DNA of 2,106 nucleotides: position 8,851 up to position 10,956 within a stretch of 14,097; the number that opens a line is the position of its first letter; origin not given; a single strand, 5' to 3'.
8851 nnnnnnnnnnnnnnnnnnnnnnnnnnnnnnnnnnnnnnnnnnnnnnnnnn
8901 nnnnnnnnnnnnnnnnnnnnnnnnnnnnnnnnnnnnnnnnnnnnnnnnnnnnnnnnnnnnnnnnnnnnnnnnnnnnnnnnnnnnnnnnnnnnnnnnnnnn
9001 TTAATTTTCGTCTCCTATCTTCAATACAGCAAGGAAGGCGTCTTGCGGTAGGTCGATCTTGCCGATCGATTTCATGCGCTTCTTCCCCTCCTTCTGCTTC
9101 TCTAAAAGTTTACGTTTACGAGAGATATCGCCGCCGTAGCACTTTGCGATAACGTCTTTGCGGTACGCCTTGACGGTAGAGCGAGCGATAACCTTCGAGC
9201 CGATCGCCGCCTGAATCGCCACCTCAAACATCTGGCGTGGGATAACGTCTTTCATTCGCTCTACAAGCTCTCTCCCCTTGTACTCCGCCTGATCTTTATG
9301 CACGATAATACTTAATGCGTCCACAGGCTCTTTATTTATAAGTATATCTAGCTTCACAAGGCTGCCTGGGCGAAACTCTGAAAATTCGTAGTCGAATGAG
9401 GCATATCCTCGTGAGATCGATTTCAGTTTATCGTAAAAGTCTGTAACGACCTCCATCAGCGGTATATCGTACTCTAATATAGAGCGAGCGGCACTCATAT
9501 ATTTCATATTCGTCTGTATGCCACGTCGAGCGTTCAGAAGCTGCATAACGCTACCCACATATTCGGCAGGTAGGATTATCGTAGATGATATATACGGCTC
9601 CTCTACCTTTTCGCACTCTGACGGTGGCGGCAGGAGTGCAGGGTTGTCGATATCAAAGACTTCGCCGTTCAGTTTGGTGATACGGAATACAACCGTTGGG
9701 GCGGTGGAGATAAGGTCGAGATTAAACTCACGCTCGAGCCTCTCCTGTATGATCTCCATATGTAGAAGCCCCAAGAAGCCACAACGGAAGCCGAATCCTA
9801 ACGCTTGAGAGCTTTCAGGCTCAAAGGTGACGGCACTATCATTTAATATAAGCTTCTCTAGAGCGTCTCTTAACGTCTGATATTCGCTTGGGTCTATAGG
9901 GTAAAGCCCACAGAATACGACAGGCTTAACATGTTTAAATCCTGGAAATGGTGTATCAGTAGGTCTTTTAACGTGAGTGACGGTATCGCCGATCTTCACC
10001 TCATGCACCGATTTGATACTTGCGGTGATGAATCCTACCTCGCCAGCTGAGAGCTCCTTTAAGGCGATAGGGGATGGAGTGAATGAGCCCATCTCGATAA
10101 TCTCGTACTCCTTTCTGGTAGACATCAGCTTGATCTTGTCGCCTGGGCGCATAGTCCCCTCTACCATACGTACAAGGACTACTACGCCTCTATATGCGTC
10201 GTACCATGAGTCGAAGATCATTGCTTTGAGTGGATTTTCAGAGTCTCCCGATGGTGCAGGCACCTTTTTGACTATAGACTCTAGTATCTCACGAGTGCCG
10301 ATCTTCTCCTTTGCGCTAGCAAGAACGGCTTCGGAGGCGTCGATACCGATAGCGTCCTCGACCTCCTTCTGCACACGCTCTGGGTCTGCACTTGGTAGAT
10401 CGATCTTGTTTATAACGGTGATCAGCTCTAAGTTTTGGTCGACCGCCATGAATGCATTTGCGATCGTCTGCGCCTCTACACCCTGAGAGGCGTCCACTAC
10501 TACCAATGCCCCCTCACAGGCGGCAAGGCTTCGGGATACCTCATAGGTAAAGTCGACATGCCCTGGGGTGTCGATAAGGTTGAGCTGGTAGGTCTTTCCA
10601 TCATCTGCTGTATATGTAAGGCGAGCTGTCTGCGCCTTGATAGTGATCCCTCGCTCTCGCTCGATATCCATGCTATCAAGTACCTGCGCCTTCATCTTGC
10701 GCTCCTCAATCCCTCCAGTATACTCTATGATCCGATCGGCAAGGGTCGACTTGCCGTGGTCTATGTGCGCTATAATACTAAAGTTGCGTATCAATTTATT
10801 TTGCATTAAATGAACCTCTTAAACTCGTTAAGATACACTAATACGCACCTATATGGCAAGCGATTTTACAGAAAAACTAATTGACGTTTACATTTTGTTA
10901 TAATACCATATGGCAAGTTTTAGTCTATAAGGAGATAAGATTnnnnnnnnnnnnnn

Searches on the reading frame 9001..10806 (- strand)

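Call 4: search_protein_families(library=pfam, proteins=[window:9001-10806:-], max_evalue=0.01)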
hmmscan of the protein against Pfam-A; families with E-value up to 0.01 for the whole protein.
window:9001-10806:- (601 aa): 11 families
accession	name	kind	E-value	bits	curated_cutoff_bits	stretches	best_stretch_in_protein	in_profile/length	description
PF00009.33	GTP_EFTU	-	3.5e-56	190.2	26.5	1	5-183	2-187/188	Elongation factor Tu GTP binding domain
PF06421.17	LepA_C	-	9.9e-52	174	29.7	1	490-596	1-107/107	GTP-binding protein LepA C-terminus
PF00679.30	EFG_C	-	2.2e-23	82.5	27.9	1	401-487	2-87/89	Elongation factor G C-terminus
PF03144.31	GTP_EFTU_D2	-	8.2e-11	42.6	30.3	1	207-277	1-73/73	Elongation factor Tu domain 2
PF00071.28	Ras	-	1.5e-05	25.1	21.6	1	54-182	30-160/162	Ras family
PF01926.29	MMR_HSR1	-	6.3e-05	23.5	21.9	1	17-134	10-113/113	50S ribosome-binding GTPase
PF14492.12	EFG_III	-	8.1e-05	23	27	1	294-366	3-72/75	Elongation Factor G, domain III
PF22042.2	EF-G_D2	-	0.00022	21.7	27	1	192-235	1-44/84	Elongation factor G domain 2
PF16658.11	RF3_C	-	0.00051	20.3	40.1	1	287-367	1-78/132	Class II release factor RF3, C-terminal domain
PF08477.19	Roc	-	0.0071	17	27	0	52-136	32-119/119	Ras of Complex, Roc, domain of DAPkinase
PF16897.10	MMR_HSR1_Xtn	-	0.0073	16.7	35.2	0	109-181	39-103/106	C-terminal region of MMR_HSR1 domain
